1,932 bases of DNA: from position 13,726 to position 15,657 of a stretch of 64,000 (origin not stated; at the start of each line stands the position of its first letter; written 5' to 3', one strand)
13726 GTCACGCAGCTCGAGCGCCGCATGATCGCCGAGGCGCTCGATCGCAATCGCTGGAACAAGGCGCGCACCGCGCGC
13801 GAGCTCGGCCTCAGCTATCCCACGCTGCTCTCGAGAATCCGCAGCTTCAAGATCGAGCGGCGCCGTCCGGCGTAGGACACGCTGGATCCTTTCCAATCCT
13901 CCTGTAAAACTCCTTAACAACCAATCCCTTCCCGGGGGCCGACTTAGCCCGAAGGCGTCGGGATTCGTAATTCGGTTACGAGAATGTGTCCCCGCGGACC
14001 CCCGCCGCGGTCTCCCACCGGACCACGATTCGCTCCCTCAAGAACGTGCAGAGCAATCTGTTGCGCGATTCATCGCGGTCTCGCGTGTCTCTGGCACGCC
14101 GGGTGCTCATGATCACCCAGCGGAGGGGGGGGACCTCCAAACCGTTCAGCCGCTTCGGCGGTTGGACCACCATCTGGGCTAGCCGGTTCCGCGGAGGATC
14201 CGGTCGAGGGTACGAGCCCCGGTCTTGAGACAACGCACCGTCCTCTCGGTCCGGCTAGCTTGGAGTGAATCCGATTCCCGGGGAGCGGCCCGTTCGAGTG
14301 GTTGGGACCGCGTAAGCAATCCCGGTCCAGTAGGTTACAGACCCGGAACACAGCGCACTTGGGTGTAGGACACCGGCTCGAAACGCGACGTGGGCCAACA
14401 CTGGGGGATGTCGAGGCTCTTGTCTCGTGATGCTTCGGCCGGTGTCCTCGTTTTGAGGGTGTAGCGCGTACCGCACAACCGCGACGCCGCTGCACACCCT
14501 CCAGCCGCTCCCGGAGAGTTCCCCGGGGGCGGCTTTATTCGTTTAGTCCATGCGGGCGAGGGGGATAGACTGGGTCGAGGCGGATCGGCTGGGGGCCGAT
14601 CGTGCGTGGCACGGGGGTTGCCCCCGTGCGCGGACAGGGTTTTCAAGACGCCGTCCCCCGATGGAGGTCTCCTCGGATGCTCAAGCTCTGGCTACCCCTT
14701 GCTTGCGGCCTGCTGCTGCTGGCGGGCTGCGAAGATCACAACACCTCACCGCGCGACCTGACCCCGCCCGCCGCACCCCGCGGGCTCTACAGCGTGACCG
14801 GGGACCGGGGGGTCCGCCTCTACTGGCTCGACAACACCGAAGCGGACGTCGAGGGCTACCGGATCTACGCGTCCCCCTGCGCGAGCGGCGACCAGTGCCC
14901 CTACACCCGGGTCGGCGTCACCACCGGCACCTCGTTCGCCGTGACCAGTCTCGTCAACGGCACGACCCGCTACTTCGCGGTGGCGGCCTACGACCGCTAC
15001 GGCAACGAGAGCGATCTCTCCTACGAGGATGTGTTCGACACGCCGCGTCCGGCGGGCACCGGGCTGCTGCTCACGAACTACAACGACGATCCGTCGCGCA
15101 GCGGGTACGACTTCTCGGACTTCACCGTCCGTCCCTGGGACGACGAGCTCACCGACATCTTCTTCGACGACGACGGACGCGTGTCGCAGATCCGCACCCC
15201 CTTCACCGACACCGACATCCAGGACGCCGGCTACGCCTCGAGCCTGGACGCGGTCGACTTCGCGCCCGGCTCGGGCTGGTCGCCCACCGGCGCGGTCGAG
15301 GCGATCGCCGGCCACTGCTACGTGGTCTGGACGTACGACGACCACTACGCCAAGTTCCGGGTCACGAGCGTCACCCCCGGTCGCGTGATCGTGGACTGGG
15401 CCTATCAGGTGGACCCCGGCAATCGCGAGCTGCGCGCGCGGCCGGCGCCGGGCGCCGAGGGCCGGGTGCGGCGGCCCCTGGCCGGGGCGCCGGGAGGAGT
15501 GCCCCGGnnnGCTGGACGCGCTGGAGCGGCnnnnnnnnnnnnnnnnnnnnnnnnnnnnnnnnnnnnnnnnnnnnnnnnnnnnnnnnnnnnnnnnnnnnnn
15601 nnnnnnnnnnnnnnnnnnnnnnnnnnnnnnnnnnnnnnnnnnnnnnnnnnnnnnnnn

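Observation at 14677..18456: Sigma54-driven envelope operon whose two middle genes share an unusual CYDCH-x(3-9)-DPYY-x(1-2)-C module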

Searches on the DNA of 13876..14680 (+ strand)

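Call 43: search_rna_families(source=window, start=13876, end=14680, threshold=evalue, max_evalue=10)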
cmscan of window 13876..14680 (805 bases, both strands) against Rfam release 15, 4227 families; matches with E-value up to 10: 2.
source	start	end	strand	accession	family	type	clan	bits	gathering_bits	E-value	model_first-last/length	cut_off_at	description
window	14127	14145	+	RF01785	blv_FSE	Cis-reg; frameshift_element;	-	14.6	34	9.4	1-27/27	no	ribosomal frameshift site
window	14427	14540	+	RF02883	BcKCsr2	Gene; sRNA;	-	13.8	40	1.9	1-129/129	no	Burkholderia sRNA 2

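Call 66: build_rna_model(alignment_id=A8)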
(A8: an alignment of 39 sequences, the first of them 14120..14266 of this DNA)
Model R1 built from alignment A8 (39 sequences, 180 columns); structure: RNAalifold consensus.
model positions 146; base pairs 34; branch points 2; effective number of sequences 1.68; information 0.59 bits per position. Calibrated on 0.2 Mb of random sequence (short: E-values are rough).
structure used (alignment columns):
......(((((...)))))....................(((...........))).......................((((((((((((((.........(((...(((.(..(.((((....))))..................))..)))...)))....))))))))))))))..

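Call 68: search_with_rna_model(model_id=R1, sources=[window, L001, L002, L003, L004, L005, L006, L007, L008, L009, L010, L011, L012, L013, L014, L015, L016, L017, L018, L019, L020, L021, L022, L023, L024, L025, L026, L027, L028, L029, L030, L031, L032, L033, L034, L035, L036, L037, L038, L039, L040, L041, L042, L043, L044, L045, L046, L047, L048, L049, L050, L051, L052, L053, L054, L055, L056, L057, L058, L059, L060, L061, L062, L063, L064, L065, L066, L067, L068, L069, L070, L071, L072, L073, L074, L075, L076, L077, L078, L079, L080, L081, L082, L083], max_evalue=0.01)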
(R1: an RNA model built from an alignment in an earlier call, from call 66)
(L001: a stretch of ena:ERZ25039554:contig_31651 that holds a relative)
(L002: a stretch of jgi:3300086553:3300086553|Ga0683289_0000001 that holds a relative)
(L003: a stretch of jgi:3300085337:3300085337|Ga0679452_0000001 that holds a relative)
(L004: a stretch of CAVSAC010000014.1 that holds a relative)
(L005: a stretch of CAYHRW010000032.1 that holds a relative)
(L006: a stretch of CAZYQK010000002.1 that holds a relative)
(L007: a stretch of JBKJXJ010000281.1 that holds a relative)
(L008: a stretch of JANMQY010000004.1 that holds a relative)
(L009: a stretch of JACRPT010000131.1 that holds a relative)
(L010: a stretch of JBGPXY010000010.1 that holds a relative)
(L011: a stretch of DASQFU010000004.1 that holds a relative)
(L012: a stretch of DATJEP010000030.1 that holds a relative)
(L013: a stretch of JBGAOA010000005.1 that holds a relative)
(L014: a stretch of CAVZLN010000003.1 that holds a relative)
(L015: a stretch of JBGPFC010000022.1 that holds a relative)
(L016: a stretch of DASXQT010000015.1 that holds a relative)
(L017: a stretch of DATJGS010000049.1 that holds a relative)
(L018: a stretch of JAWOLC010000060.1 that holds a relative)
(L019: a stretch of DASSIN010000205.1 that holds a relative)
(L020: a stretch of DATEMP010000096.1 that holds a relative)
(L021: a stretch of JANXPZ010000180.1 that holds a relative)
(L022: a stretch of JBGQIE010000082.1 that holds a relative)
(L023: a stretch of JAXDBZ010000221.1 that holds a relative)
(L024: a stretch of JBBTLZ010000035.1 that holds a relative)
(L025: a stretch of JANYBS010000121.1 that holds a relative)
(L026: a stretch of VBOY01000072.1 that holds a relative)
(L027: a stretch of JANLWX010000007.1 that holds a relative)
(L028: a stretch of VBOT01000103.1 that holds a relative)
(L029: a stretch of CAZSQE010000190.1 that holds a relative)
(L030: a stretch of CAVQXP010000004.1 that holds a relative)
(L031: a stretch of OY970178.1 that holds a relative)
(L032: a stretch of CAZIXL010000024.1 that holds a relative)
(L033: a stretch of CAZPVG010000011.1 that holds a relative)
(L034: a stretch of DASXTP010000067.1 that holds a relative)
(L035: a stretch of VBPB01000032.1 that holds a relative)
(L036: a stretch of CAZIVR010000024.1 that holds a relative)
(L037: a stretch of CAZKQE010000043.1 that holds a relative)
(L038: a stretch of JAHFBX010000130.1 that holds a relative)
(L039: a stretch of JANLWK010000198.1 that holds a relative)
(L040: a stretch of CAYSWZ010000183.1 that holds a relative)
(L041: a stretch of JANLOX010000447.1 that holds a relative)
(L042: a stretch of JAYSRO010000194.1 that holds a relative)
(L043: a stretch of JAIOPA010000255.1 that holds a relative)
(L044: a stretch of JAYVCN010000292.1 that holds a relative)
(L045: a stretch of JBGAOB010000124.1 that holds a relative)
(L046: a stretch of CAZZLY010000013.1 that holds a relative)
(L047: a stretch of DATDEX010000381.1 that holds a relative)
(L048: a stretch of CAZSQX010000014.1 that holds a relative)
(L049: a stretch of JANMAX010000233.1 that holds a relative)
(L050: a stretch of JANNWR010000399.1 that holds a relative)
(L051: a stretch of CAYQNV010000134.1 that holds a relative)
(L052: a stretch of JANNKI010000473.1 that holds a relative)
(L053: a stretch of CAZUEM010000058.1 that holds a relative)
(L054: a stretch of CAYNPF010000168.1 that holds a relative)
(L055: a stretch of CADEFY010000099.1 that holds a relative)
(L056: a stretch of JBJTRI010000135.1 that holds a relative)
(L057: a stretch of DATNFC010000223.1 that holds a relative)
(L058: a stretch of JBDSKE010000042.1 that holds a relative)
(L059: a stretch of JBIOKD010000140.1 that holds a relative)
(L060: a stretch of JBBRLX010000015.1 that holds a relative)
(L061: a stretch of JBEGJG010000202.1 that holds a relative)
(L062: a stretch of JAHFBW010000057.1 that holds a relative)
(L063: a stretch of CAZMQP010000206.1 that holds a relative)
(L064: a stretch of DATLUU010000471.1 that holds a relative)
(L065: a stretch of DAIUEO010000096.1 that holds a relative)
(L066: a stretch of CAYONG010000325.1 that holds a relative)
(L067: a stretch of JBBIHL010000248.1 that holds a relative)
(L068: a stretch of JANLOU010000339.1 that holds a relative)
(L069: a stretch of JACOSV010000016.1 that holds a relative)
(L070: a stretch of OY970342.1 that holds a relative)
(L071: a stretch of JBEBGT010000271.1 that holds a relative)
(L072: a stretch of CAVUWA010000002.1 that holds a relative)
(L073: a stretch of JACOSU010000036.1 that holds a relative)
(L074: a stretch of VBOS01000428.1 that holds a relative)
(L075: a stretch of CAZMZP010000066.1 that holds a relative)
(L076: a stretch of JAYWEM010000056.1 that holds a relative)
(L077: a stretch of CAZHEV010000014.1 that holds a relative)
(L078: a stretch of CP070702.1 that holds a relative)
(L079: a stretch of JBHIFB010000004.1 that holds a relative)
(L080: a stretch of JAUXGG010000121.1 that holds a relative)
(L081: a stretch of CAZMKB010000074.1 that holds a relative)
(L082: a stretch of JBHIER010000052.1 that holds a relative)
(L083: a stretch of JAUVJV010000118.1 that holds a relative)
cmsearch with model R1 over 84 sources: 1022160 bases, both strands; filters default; matches with E-value up to 0.01: 68.
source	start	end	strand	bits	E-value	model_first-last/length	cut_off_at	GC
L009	5078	5222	+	150.3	4.1e-29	1-146/146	no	0.66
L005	5067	5211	+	148.1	1.2e-28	1-146/146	no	0.64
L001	6298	6443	+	147.9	1.3e-28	1-146/146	no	0.66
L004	5298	5443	+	147.9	1.3e-28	1-146/146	no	0.66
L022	5418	5564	+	147.1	1.9e-28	1-146/146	no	0.62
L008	5447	5593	+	144.6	6.6e-28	1-146/146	no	0.63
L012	5379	5526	+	144.4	7.2e-28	1-146/146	no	0.61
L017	5458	5603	+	143.6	1.1e-27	1-146/146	no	0.64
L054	2895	3039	+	141.9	2.5e-27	1-146/146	no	0.65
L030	5036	5178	+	141.8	2.6e-27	1-146/146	no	0.66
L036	5385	5526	+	141.3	3.1e-27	1-146/146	no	0.67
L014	5332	5481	+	141.2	3.4e-27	1-146/146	no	0.69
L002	6438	6582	+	140.9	3.9e-27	1-146/146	no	0.63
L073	5400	5545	+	139.9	6.3e-27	1-146/146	no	0.62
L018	5023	5167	+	139.7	6.9e-27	1-146/146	no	0.68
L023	1935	2079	+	139.5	7.6e-27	1-146/146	no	0.66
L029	2304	2448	+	138.9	1e-26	1-146/146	no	0.66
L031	5023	5166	+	138.4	1.3e-26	1-146/146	no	0.65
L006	4887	5029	+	137.7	1.8e-26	1-146/146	no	0.62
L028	849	995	+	136.9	2.7e-26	1-146/146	no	0.61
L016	5103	5247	+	136.5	3.3e-26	1-146/146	no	0.63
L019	5488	5625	+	134.2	1e-25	1-146/146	no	0.65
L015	5008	5148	+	134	1.1e-25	1-146/146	no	0.63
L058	5377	5520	+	133.9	1.2e-25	1-146/146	no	0.62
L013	5372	5513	+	133.1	1.7e-25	1-146/146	no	0.62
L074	4128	4273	+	132.6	2.2e-25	1-146/146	no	0.62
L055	4708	4852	+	131.6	3.5e-25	1-146/146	no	0.64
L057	5482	5635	+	128.1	1.9e-24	1-146/146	no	0.64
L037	4997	5146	+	126.3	4.5e-24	1-146/146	no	0.61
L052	5504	5657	+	124.3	1.2e-23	1-146/146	no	0.64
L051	5517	5670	+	124.1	1.3e-23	1-146/146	no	0.66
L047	5166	5317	+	123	2.2e-23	1-146/146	no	0.66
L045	4643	4792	+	123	2.3e-23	1-146/146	no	0.63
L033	5386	5524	+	123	2.3e-23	1-146/146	no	0.68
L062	5964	6116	+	122.8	2.5e-23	1-146/146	no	0.65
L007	5005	5155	+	122.7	2.7e-23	1-146/146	no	0.62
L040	5379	5530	+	122.1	3.4e-23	1-146/146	no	0.65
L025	5312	5451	+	122.1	3.5e-23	1-146/146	no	0.65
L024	5058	5209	+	121.5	4.8e-23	1-146/146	no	0.61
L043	769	897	+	120.4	8.2e-23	1-146/146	no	0.64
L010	5151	5293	+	120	9.5e-23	1-146/146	no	0.64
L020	5035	5179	+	119.8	1.1e-22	1-146/146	no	0.63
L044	2497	2648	+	118.6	1.9e-22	1-146/146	no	0.64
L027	5020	5174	+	117.9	2.7e-22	1-146/146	no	0.61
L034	5007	5148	+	117.4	3.5e-22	1-146/146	no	0.67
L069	5039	5194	+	117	4.1e-22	1-146/146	no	0.65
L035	4892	5047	+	116.1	6.5e-22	1-146/146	no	0.64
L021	317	456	+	114.9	1.2e-21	1-146/146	no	0.6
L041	5263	5402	+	114.4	1.5e-21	1-146/146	no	0.65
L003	6034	6172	+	113.9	1.8e-21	1-146/146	no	0.62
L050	5218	5396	+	113.6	2.2e-21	1-146/146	no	0.61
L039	5233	5378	+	113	2.9e-21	1-146/146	no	0.61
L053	5366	5504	+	112.3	4e-21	1-146/146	no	0.69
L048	5439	5605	+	111.7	5.4e-21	1-146/146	no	0.68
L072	5437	5578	+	110.9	7.8e-21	1-146/146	no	0.67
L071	2746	2921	+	110.4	1e-20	1-146/146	no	0.66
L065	2282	2428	+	109.8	1.3e-20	1-146/146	no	0.6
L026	4413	4553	+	109.2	1.8e-20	1-146/146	no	0.68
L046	5389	5564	+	103.2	3.3e-19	1-146/146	no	0.64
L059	2940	3114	+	103.1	3.4e-19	1-146/146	no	0.66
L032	5165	5307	+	101.9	6.3e-19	1-146/146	no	0.69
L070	5396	5549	+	99.3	2.2e-18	1-146/146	no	0.58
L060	5075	5211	+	96.5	8.6e-18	1-146/146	no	0.63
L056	5521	5690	+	88.6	3.9e-16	1-146/146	no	0.67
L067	2247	2369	+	87.8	5.8e-16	1-146/146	no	0.66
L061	288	464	+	84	3.6e-15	1-146/146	no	0.69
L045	4698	4819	-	27.5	0.0027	1-146/146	no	0.59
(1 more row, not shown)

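Call 75: search_with_rna_model(model_id=R1, sources=[L089, L099, L117, L138, L128], max_evalue=1, show_alignments=2)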
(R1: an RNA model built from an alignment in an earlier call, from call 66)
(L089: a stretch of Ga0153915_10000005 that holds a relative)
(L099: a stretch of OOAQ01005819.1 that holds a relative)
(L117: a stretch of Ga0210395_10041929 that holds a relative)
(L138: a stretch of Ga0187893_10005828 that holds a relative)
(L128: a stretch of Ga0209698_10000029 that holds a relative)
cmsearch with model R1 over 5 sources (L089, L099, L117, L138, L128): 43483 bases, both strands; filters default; matches with E-value up to 1: 7.
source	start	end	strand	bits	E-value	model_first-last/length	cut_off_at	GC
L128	4172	4317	-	121.9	1.6e-24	1-146/146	no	0.63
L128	4125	4267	+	16.2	0.027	1-146/146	no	0.59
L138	1303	1437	-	15.5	0.039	1-146/146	no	0.57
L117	108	140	-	15.2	0.044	84-116/146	no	0.73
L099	3438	3483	+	13.6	0.099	75-125/146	no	0.7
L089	8160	8193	-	12.3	0.18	81-119/146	no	0.74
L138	5332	5401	+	10.8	0.38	60-136/146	no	0.67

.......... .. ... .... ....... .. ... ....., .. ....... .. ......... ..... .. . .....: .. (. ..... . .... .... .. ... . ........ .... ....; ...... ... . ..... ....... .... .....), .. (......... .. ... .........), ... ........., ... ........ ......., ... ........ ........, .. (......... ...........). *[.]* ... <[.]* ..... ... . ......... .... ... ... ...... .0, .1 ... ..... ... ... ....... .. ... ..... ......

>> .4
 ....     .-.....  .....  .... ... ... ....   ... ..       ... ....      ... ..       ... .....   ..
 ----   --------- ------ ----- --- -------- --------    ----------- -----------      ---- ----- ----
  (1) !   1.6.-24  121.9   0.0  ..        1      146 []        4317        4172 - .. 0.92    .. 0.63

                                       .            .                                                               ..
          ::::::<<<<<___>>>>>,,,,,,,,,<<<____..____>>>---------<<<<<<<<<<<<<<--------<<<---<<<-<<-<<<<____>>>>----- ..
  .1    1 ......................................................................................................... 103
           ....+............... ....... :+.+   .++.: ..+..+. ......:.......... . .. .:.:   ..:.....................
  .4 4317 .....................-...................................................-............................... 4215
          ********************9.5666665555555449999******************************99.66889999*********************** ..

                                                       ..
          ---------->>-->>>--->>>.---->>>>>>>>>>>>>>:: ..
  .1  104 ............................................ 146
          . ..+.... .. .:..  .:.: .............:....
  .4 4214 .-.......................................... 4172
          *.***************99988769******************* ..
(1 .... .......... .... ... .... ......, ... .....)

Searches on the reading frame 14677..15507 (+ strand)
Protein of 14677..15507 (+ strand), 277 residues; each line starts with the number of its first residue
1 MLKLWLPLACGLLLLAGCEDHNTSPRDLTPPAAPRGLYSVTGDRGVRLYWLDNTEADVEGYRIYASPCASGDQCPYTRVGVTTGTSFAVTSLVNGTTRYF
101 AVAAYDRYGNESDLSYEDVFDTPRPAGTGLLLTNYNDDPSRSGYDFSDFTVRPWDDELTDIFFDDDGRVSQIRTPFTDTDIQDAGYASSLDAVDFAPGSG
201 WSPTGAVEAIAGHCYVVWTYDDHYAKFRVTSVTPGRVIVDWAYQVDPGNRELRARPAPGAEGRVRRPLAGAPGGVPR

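Call 4: search_protein_families(library=pfam, proteins=[window:14677-15507:+], max_evalue=0.1)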
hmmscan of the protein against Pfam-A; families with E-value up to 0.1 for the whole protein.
seq(277 aa): 2 families
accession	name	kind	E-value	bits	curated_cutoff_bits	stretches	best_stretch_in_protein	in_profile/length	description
PF00041.27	fn3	-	0.0025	18.4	25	1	41-111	11-75/84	Fibronectin type III domain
PF16389.11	DUF4998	-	0.055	13.4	29.1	1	37-112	26-100/199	Domain of unknown function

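Call 7: search_protein_families(library=ncbifam, proteins=[window:14677-15507:+], max_evalue=0.1)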
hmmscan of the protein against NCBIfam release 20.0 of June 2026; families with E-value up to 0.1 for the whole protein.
seq(277 aa): 2 families
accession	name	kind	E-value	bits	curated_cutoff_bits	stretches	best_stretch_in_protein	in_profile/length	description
NF041611.1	exoglucan_CbhB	equivalog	2.9e-07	28.9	1950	1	23-143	793-907/997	exoglucanase CbhB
NF045522.1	MXAN_2561_fam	equivalog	0.015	14.8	150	1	28-117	166-253/304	MXAN_2561 family MXYO-CTERM-anchored protein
